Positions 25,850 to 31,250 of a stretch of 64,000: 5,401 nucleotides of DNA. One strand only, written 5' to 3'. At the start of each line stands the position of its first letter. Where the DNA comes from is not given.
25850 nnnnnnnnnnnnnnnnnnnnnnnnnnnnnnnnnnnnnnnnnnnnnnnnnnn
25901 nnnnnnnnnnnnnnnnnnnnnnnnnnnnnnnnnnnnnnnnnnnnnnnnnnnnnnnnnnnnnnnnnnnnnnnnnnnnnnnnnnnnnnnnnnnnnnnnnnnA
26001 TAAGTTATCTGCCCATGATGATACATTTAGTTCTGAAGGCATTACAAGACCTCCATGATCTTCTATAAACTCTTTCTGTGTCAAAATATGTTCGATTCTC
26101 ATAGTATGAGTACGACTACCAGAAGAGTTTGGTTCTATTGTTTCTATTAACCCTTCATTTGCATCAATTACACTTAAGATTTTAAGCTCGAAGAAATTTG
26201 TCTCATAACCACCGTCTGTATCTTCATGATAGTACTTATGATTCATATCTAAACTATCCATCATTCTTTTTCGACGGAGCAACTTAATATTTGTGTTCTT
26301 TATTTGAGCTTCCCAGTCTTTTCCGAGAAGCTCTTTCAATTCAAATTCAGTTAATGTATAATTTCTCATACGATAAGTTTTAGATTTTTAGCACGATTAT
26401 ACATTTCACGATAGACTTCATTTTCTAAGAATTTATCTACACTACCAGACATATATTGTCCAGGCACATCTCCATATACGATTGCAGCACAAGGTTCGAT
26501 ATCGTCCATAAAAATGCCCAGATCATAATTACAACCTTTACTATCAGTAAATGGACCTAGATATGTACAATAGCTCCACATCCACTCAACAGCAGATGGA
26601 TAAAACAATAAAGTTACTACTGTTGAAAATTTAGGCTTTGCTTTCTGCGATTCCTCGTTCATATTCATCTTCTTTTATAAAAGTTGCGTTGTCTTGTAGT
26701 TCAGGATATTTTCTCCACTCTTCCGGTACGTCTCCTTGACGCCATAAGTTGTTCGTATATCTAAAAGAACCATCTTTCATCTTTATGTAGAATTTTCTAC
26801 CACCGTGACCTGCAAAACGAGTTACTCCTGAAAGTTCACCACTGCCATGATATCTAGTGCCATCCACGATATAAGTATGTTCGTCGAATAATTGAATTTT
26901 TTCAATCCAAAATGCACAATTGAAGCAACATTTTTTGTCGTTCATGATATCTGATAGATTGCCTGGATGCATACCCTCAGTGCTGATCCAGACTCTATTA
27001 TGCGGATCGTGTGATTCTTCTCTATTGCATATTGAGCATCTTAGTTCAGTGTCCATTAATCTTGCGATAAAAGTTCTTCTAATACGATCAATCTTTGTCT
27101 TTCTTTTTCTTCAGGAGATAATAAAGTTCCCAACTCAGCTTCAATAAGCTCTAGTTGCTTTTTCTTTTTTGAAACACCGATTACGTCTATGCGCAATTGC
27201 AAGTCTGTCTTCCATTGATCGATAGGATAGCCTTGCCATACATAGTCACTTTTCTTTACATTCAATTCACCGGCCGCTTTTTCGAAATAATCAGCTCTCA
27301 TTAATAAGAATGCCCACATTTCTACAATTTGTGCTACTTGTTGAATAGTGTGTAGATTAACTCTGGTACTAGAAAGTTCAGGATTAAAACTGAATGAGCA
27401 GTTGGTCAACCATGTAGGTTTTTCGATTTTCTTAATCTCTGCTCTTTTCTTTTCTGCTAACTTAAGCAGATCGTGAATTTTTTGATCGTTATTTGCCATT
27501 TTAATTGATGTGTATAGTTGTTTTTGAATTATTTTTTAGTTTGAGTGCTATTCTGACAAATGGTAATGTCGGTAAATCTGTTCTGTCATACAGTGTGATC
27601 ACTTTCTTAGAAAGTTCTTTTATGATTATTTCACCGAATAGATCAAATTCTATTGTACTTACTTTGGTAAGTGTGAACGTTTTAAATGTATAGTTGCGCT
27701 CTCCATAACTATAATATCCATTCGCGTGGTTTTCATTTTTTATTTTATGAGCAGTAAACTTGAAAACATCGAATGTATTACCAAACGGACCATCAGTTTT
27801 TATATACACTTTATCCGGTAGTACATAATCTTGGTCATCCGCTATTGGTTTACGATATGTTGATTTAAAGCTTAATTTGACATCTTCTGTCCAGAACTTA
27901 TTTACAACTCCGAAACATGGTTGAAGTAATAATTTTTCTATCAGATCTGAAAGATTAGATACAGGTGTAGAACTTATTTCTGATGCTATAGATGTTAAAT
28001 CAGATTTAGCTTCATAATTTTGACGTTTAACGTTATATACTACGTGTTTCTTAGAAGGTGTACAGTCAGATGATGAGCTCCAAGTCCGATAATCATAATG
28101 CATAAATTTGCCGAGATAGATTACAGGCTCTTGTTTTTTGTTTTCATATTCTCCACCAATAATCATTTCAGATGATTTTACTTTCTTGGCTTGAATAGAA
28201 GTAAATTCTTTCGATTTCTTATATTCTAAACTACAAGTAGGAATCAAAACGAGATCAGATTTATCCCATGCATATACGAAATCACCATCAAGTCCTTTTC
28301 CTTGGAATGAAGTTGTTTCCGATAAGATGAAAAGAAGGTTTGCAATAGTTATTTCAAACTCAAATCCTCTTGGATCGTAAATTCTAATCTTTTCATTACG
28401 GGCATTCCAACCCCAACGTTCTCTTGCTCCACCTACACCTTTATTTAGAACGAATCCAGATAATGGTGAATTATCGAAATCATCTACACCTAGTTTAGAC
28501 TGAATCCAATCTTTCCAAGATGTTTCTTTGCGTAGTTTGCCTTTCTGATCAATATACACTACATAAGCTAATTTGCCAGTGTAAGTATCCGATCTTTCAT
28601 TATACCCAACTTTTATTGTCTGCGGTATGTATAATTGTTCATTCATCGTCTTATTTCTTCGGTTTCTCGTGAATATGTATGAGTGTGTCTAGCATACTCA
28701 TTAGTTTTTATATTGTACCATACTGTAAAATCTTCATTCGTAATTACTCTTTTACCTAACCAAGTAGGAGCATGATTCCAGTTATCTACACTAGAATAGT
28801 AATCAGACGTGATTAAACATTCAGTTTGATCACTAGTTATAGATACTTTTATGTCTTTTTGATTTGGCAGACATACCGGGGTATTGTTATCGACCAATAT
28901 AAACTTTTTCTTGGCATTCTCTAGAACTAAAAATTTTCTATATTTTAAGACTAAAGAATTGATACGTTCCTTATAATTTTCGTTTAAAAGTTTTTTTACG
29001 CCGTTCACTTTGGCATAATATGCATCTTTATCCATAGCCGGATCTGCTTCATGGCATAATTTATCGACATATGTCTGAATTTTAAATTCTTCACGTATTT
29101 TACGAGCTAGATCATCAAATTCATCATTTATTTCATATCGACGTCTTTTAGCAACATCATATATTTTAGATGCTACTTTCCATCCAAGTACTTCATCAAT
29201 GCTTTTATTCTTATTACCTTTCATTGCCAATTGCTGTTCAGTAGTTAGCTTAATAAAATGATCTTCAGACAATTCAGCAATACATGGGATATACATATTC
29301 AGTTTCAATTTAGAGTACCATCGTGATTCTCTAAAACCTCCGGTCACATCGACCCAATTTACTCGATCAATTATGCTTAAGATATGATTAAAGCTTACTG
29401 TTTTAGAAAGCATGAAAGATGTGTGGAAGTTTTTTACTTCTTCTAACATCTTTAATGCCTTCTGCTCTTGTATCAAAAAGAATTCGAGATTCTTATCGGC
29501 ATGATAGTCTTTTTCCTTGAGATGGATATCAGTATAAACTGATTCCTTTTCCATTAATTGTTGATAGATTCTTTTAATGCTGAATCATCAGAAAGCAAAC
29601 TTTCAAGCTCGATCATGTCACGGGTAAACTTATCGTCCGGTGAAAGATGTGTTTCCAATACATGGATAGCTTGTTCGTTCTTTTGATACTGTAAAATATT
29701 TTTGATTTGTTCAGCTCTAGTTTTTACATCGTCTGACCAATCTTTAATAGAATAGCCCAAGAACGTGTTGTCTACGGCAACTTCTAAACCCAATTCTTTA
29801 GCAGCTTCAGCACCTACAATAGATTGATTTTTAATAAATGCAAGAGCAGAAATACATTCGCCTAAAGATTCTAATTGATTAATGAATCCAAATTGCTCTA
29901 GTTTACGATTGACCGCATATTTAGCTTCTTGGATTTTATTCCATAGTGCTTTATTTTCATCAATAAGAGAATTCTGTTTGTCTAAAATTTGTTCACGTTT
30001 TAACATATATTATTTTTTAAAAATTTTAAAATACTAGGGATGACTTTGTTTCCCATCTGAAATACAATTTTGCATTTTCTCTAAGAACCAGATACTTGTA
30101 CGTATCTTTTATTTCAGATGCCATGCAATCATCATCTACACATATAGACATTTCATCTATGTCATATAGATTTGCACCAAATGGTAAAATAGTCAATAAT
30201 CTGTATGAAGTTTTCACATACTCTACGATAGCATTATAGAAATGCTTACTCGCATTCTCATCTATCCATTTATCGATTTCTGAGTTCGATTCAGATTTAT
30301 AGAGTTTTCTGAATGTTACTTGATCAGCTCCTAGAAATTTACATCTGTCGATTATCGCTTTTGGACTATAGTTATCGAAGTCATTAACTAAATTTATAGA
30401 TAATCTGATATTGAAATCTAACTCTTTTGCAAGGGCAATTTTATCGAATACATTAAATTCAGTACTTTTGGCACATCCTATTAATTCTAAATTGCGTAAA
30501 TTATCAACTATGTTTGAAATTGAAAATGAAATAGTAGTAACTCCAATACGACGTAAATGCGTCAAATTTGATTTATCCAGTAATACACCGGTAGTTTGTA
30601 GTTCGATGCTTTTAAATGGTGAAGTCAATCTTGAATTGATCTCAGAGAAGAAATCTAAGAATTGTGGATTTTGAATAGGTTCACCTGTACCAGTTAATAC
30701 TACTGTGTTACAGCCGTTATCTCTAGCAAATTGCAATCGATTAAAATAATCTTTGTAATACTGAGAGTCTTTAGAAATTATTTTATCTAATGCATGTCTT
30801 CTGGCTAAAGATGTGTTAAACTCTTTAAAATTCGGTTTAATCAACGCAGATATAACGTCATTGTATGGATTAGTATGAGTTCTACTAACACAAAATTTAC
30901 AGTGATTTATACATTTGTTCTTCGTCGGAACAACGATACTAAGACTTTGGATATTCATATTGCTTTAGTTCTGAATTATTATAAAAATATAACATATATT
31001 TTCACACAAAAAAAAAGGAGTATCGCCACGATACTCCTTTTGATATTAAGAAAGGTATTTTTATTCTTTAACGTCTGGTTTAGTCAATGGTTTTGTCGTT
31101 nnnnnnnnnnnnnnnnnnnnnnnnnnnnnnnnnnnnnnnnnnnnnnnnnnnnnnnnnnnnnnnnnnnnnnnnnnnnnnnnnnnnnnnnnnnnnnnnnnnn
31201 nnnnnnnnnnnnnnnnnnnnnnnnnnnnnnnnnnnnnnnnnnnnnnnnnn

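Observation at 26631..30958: Radical SAM gene preceded by a module with a duplicated about 150-aa paralog pair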

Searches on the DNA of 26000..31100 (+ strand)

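Call 6: search_dna_similar(query=window:26000-31100:+, collection=phages, mode=near, max_rows=20)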
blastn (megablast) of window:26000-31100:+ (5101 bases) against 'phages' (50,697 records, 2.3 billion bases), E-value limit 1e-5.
No match.
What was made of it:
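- Tried and rejected: Near-identity DNA search of the region against 50,697 phage genomes: no match (call 6).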

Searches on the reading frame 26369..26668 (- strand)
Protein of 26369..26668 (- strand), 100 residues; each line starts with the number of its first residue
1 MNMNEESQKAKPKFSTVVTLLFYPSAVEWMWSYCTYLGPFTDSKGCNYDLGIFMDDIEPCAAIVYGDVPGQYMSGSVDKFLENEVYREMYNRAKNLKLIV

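Call 4: search_protein_families(library=pfam, proteins=[window:26369-26668:-], max_evalue=0.1)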
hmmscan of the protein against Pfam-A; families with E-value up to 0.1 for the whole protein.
window:26369-26668:- (100 aa): 0 families

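Call 5: search_protein_families(library=phrogs, proteins=[window:26369-26668:-], max_evalue=0.01)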
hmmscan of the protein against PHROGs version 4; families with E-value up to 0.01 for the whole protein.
window:26369-26668:- (100 aa): 0 families

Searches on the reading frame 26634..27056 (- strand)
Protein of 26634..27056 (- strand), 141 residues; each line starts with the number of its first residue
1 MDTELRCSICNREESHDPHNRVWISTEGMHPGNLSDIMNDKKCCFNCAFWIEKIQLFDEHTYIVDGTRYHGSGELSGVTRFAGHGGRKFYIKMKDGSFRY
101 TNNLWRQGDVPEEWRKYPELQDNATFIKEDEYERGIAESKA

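Call 4: search_protein_families(library=pfam, proteins=[window:26634-27056:-], max_evalue=0.1)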
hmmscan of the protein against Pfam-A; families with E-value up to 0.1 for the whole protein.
window:26634-27056:- (141 aa): 0 families

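Call 5: search_protein_families(library=phrogs, proteins=[window:26634-27056:-], max_evalue=0.01)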
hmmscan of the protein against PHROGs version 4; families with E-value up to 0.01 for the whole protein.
window:26634-27056:- (141 aa): 0 families

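Call 7: search_protein_families(library=ncbifam, proteins=[window:26634-27056:-], max_evalue=0.1)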
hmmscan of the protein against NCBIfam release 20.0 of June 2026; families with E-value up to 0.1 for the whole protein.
window:26634-27056:- (141 aa): 0 families

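Call 8: search_protein_families(library=padloc, proteins=[window:26634-27056:-], max_evalue=0.1)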
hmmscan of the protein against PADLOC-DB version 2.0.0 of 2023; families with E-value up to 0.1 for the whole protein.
window:26634-27056:- (141 aa): 0 families

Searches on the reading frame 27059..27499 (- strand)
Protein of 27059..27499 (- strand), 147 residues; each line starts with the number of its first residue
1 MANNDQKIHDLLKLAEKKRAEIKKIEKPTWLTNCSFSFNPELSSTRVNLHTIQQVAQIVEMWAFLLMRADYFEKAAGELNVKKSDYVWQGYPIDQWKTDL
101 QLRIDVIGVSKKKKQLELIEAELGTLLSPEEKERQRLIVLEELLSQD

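Call 4: search_protein_families(library=pfam, proteins=[window:27059-27499:-], max_evalue=0.1)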
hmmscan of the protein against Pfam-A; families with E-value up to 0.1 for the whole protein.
window:27059-27499:- (147 aa): 0 families

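Call 5: search_protein_families(library=phrogs, proteins=[window:27059-27499:-], max_evalue=0.01)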
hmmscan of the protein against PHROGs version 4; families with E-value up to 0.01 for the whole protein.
window:27059-27499:- (147 aa): 1 family
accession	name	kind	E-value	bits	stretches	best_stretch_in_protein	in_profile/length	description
phrog_2574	-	unknown function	3.9e-18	66.9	1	2-145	3-139/140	-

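Call 7: search_protein_families(library=ncbifam, proteins=[window:27059-27499:-], max_evalue=0.1)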
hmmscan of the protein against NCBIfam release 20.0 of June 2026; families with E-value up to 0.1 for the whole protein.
window:27059-27499:- (147 aa): 0 families

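Call 8: search_protein_families(library=padloc, proteins=[window:27059-27499:-], max_evalue=0.1)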
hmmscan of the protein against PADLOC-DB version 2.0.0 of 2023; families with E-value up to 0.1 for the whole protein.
window:27059-27499:- (147 aa): 0 families

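Call 41: search_solved_structures(query=A1, max_evalue=1)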
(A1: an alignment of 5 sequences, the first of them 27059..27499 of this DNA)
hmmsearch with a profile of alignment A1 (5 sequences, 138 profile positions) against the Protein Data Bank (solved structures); distinct sequences matched with E-value up to 1: 1.
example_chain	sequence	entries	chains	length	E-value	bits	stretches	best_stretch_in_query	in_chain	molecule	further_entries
2ynz_A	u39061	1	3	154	0.84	13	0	1-40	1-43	GENERAL CONTROL PROTEIN GCN4, PUTATIVE INNER MEMBRANE PROTEIN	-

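Call 117: search_dna_similar(query=window:27059-27499:-, collection=phages, mode=protein, max_rows=40, rows=spread, max_evalue=0.001)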
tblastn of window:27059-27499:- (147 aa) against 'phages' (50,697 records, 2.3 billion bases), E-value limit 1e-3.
Records with a match: 12; places in all: 12; records where one place covers at least 80% of the query: 0.
Best place of each record, by identity: <60% 12.
By first word of the organism name: Bacillus 11; Synechococcus 1.
By host as written in the record: Bacillus cereus 3; Bacillus cereus JCM 2152 2; Bacillus cereus ATCC 14579 2; Synechococcus elongatus PCC 7942 = FACHB-805 1; Bacillus thuringiensis 1; Bacillus cereus ATCC 21772 1; Bacillus sp. 1; Bacilus cereus 1.
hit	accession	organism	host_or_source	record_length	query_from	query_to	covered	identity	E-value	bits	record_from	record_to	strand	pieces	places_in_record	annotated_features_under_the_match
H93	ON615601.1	Synechococcus phage BUCT-ZZ01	Synechococcus elongatus PCC 7942 = ...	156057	30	143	78%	36.8%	5e-11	65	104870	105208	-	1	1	hypothetical protein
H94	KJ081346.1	Bacillus phage BCP8-2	Bacillus cereus JCM 2152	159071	30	144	78%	30.4%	2e-5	48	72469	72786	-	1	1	hypothetical protein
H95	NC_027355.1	Bacillus phage BCP8-2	Bacillus cereus JCM 2152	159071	30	144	78%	30.4%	2e-5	48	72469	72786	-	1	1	hypothetical protein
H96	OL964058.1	Bacillus phage vB_BtM_BMBsp2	Bacillus thuringiensis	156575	30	132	70%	30.1%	1e-5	49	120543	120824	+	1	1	hypothetical protein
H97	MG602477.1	Bacillus phage BCP01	Bacillus cereus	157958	30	132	70%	30.1%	1e-5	49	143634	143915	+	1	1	hypothetical protein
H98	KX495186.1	Bacillus phage PK16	Bacillus cereus ATCC 21772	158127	30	132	70%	30.1%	1e-5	49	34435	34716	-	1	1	hypothetical protein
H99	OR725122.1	Bacillus phage BC-VP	Bacillus cereus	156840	30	132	70%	30.1%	1e-5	49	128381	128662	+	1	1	hypothetical protein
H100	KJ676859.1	Bacillus phage JBP901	Bacillus cereus ATCC 14579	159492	30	132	70%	30.1%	2e-5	49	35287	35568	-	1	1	hypothetical protein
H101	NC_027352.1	Bacillus phage JBP901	Bacillus cereus ATCC 14579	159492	30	132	70%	30.1%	2e-5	49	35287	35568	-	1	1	hypothetical protein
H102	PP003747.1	Bacillus phage Z3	Bacillus cereus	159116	30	132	70%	30.1%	2e-5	48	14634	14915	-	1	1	hypothetical protein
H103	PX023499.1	Bacillus phage PHZU0001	Bacillus sp.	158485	30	132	70%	30.1%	2e-5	48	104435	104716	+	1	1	record has no annotation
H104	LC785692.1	Bacillus phage CM1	Bacilus cereus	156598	30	132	70%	30.1%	2e-5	48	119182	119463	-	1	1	hypothetical protein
